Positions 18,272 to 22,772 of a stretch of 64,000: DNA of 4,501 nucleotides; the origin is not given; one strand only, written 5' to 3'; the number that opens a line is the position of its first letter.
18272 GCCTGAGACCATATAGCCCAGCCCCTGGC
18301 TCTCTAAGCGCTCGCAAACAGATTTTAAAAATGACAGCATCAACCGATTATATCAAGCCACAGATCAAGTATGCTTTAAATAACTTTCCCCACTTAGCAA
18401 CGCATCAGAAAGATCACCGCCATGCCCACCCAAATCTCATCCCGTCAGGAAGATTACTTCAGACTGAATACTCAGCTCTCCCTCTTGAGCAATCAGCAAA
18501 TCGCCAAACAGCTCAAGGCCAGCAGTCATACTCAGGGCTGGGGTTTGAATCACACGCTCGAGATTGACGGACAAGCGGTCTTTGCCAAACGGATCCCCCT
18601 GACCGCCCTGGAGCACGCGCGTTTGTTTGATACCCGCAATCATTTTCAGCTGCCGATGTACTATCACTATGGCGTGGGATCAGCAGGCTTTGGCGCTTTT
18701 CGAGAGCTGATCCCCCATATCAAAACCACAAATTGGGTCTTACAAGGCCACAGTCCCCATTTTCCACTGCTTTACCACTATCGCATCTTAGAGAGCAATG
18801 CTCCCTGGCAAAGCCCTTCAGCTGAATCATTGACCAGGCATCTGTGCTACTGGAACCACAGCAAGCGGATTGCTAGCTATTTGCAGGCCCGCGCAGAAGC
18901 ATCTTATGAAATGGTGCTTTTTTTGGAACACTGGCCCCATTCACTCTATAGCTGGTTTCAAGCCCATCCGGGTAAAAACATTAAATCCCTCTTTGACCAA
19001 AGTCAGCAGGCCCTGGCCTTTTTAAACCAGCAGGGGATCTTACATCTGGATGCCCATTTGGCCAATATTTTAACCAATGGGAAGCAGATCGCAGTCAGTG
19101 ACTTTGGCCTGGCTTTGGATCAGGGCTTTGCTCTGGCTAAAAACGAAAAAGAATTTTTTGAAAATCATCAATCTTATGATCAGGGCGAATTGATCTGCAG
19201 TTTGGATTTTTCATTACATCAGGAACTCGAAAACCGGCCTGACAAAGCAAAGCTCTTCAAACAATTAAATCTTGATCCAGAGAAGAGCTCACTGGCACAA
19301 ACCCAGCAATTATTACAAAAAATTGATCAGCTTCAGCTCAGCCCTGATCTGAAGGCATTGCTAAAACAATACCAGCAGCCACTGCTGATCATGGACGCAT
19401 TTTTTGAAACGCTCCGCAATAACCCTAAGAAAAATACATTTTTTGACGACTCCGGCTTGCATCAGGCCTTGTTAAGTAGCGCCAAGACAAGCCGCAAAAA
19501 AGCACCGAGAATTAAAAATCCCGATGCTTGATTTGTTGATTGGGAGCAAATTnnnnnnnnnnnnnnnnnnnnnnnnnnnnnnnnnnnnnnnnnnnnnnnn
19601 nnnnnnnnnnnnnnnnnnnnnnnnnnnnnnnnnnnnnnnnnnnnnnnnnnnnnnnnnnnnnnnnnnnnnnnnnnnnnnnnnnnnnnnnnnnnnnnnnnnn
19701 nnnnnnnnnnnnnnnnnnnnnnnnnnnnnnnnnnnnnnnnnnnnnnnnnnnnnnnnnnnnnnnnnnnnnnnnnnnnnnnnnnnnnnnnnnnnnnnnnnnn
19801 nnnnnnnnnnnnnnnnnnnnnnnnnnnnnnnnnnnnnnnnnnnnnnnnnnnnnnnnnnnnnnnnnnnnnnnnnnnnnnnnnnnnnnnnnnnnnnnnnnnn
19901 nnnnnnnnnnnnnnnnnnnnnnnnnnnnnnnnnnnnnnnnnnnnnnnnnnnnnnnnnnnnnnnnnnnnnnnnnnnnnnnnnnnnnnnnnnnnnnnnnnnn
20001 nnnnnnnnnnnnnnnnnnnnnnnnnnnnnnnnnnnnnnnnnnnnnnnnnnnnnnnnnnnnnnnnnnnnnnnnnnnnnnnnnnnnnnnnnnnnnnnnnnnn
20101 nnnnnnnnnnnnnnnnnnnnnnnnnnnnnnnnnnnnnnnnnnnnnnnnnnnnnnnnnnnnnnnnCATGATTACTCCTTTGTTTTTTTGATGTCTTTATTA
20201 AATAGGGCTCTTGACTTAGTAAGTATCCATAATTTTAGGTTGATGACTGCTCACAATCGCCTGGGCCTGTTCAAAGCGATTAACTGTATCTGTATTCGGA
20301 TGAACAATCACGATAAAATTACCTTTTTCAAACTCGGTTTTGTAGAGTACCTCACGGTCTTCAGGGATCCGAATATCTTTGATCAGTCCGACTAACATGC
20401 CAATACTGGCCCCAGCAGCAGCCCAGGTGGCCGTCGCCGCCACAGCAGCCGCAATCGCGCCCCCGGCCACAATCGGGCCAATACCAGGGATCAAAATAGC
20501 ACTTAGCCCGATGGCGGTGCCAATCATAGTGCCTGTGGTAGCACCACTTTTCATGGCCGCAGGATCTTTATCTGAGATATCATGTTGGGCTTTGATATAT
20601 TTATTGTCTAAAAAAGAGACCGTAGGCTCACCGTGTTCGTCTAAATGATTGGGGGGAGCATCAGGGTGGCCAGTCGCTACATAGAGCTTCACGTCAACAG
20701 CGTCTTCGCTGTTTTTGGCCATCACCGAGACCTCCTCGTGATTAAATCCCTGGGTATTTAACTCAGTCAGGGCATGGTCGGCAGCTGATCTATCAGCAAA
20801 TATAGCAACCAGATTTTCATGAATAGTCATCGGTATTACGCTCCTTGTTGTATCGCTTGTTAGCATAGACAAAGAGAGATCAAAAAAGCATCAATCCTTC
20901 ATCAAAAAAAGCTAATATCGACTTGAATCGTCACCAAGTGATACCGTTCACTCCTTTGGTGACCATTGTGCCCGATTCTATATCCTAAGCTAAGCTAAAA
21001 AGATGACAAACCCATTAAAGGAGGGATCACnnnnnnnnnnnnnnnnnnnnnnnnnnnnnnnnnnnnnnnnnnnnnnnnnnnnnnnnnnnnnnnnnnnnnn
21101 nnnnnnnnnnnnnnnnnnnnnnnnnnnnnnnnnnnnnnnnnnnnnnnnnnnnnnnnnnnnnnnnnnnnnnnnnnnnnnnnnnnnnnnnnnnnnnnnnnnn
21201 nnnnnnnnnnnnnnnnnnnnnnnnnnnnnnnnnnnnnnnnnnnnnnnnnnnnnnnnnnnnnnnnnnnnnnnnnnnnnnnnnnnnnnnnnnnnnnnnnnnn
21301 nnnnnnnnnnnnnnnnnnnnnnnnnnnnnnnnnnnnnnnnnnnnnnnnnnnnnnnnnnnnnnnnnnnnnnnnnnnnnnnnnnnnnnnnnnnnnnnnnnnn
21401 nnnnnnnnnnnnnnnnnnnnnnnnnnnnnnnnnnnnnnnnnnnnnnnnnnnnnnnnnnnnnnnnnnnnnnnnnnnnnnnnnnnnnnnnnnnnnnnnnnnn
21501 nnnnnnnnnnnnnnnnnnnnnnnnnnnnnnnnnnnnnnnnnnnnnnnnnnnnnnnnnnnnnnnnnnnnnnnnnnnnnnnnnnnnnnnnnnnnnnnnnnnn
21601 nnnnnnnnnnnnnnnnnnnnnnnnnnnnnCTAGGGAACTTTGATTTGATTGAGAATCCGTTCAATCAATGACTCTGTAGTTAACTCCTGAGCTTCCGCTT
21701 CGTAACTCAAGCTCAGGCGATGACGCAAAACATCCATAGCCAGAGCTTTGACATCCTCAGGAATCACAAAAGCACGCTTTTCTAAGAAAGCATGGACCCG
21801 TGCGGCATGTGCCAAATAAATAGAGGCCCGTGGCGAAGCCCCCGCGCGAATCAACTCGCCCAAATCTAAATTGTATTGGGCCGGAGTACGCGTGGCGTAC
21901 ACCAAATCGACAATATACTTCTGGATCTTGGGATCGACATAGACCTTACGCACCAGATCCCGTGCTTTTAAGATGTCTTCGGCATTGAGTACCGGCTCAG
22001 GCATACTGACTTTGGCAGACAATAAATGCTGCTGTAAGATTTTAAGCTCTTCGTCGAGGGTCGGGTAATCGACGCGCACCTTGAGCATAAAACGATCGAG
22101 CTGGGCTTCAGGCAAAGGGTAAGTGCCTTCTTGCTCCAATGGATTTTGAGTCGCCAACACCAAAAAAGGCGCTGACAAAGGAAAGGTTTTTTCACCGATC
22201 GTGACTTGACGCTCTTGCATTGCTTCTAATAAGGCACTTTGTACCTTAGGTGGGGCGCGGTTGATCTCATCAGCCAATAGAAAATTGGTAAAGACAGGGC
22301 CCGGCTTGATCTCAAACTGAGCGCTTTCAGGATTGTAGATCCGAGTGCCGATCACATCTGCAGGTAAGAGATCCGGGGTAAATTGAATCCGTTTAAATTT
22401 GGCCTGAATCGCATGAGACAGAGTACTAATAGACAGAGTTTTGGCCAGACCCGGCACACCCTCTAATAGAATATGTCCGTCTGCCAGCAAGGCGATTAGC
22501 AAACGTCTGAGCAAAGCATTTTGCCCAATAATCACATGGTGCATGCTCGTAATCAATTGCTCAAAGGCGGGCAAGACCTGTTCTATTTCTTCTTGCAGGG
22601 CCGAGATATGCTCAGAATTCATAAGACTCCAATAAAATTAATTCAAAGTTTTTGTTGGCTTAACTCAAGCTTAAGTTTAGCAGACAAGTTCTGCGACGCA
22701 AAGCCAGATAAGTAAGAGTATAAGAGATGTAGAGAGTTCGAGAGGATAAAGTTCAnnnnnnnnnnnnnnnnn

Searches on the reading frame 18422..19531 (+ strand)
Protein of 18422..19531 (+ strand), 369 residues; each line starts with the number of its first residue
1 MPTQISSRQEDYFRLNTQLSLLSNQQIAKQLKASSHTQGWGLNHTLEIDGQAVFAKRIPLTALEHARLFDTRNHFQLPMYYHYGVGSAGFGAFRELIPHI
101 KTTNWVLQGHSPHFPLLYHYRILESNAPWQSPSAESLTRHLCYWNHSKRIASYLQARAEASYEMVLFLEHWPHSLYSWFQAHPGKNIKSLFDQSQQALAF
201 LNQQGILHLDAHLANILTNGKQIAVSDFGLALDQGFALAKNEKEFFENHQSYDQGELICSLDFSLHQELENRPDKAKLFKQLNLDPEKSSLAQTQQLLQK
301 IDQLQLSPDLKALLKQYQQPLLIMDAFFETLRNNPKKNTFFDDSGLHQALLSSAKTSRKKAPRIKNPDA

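Call 75: search_protein_families(library=pfam, proteins=[window:18422-19531:+], max_evalue=0.00001)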
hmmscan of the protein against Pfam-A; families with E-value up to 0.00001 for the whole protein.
window:18422-19531:+ (369 aa): 1 family
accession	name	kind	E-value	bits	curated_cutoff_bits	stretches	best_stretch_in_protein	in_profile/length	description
PF00069.31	Pkinase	-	2.7e-07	30.7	31.7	1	159-231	68-145/263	Protein kinase domain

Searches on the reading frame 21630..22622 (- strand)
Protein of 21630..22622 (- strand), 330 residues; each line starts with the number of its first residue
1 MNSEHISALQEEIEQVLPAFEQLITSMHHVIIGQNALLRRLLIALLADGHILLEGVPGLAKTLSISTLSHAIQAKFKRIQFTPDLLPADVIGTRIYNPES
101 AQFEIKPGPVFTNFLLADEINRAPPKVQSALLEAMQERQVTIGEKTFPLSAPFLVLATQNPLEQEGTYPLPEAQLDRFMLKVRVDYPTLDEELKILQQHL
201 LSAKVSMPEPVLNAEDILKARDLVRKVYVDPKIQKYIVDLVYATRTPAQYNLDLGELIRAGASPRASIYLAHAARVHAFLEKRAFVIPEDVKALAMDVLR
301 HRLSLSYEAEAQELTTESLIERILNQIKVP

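Call 75: search_protein_families(library=pfam, proteins=[window:21630-22622:-], max_evalue=0.00001)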
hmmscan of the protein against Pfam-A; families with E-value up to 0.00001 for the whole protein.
window:21630-22622:- (330 aa): 4 families
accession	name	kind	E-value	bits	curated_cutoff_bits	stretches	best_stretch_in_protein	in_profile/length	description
PF07726.17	AAA_3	-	1.1e-65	219.9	27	1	50-180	1-131/131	ATPase family associated with various cellular activities (AAA)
PF17863.7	AAA_lid_2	-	2.2e-21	75.8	22.7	1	257-323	8-74/74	AAA lid domain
PF07728.20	AAA_5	-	4.6e-15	56.3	22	1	50-178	1-139/139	AAA domain (dynein-related subfamily)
PF20030.5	bpMoxR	-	1.8e-11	44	27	1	22-197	5-179/205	MoxR domain in the MoxR-vWA-beta-propeller ternary systems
